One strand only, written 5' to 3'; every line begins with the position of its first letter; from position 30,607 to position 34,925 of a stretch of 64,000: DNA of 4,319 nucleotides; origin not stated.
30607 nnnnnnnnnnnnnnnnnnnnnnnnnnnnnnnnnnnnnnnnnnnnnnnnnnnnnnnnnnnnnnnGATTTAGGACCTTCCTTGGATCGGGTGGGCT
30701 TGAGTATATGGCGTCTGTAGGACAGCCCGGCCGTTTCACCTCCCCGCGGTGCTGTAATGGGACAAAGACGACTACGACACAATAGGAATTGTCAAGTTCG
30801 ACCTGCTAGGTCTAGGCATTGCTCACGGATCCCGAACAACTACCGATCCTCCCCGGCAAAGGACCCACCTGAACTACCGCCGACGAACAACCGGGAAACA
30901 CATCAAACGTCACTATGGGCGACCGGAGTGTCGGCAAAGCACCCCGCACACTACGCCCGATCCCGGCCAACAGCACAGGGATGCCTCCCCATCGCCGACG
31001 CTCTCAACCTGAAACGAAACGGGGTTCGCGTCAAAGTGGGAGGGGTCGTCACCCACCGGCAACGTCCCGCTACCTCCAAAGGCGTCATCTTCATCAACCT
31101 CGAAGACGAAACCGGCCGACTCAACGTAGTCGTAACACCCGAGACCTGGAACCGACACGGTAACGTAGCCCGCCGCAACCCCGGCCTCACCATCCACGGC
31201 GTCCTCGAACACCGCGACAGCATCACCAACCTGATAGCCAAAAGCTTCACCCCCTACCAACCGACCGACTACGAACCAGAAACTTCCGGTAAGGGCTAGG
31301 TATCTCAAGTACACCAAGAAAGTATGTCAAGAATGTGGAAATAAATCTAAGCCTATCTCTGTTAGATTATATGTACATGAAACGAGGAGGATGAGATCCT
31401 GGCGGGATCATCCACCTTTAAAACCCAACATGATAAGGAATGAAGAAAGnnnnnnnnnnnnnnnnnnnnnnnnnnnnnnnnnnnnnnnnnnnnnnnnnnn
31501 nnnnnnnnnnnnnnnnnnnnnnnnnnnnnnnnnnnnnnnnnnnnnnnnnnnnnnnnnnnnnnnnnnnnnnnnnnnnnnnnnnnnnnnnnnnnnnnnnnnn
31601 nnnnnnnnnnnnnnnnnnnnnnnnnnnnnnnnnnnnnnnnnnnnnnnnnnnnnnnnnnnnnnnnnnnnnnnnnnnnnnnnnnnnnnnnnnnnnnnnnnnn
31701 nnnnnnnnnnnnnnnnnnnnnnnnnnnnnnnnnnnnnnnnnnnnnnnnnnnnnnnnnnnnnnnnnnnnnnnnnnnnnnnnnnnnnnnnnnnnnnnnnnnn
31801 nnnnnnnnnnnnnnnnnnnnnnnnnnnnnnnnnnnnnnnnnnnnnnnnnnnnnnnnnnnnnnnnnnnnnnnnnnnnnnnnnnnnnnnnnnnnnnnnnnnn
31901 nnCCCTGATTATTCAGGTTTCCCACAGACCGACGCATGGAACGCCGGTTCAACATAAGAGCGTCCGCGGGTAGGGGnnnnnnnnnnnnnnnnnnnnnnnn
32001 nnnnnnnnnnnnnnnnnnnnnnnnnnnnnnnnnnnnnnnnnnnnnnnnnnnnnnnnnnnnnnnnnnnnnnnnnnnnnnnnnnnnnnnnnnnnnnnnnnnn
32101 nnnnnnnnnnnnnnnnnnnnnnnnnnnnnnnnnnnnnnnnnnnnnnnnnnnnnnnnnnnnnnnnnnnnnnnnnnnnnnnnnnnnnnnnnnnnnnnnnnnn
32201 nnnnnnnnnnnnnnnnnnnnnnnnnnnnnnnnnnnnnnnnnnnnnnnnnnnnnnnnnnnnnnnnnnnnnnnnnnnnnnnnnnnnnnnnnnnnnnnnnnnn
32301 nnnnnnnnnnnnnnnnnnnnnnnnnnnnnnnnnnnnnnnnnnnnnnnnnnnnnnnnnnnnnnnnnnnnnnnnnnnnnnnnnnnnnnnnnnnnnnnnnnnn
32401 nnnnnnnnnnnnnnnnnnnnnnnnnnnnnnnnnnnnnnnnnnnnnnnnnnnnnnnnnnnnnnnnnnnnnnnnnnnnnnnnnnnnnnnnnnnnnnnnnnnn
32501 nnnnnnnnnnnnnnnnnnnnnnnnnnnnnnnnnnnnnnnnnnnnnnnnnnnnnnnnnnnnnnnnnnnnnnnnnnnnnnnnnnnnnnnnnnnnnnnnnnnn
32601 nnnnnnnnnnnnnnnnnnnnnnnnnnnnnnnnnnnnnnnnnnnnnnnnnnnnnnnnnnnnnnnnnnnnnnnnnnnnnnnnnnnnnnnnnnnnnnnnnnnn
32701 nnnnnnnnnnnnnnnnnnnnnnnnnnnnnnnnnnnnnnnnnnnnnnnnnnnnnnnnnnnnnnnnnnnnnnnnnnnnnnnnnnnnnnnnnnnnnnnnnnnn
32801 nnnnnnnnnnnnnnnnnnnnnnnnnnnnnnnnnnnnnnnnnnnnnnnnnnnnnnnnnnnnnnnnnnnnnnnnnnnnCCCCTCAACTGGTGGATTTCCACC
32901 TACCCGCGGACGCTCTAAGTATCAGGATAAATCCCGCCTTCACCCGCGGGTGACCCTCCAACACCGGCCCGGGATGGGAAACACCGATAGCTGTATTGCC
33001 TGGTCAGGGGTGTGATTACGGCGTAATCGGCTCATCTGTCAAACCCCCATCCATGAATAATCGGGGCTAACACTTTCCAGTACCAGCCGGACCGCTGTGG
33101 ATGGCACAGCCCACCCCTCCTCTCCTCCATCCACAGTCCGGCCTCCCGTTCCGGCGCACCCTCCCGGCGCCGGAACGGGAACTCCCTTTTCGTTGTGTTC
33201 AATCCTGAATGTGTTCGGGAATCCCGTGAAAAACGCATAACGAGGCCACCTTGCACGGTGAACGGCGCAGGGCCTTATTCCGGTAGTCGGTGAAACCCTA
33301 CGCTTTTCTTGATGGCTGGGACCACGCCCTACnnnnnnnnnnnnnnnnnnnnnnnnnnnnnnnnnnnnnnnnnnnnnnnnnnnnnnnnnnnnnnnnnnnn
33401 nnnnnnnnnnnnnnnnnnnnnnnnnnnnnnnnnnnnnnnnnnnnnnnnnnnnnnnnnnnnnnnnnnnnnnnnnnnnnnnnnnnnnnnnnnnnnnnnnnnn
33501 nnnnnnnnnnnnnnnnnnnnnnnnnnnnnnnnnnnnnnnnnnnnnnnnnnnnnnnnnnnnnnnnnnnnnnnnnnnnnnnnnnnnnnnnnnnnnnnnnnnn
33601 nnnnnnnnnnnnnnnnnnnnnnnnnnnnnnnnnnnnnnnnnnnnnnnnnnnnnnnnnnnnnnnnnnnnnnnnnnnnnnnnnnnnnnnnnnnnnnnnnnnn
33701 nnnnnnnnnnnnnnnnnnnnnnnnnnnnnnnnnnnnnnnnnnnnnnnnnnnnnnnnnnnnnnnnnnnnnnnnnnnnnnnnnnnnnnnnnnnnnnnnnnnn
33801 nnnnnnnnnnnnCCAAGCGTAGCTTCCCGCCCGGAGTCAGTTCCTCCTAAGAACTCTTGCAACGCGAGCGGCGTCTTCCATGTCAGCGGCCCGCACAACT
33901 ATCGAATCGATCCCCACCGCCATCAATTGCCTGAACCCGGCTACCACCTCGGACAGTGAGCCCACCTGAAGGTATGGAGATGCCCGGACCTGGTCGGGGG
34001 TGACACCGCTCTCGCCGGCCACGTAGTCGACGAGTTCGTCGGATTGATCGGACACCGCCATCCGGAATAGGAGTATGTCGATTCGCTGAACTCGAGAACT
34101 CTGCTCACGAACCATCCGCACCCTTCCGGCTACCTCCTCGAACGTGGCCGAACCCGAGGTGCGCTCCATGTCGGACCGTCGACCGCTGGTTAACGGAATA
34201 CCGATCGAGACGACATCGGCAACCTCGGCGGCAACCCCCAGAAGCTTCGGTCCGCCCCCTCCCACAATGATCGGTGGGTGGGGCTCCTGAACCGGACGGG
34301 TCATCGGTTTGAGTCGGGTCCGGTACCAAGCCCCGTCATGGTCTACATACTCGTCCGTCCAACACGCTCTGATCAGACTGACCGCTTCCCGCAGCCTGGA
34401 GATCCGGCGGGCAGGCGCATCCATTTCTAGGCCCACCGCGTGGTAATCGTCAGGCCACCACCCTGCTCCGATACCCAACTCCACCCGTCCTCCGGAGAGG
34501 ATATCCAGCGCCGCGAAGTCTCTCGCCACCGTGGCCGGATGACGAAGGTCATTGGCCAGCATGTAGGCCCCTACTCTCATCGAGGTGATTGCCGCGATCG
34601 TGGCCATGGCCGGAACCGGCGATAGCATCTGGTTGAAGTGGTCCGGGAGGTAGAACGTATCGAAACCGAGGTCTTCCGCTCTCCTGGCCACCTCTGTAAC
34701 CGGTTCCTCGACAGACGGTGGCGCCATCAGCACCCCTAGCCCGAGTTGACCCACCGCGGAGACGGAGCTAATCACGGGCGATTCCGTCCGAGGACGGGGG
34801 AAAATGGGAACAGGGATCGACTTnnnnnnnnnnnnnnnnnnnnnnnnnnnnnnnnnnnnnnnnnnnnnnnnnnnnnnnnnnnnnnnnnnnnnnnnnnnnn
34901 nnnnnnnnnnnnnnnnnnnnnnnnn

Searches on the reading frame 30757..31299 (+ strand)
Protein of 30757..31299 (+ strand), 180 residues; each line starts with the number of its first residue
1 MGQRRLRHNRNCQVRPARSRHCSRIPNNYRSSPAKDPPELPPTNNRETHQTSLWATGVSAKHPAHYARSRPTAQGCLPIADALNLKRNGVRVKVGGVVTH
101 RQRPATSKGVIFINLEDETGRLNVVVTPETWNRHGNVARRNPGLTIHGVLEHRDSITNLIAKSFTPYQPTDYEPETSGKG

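Call 67: search_protein_families(library=pfam, proteins=[window:30757-31299:+], max_evalue=0.001)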
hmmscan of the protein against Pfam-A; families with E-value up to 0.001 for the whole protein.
window:30757-31299:+ (180 aa): 1 family
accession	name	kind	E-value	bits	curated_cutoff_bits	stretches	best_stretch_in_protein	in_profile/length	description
PF01336.31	tRNA_anti-codon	-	7.1e-08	32.7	27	1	92-165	1-73/75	OB-fold nucleic acid binding domain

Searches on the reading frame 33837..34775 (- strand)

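Call 67: search_protein_families(library=pfam, proteins=[window:33837-34775:-], max_evalue=0.001)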
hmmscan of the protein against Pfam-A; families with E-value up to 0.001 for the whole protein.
window:33837-34775:- (312 aa): 1 family
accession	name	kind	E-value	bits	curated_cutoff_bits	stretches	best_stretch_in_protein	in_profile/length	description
PF00296.26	Bac_luciferase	-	3e-40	138.9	27.9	1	26-193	25-192/314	Luciferase-like monooxygenase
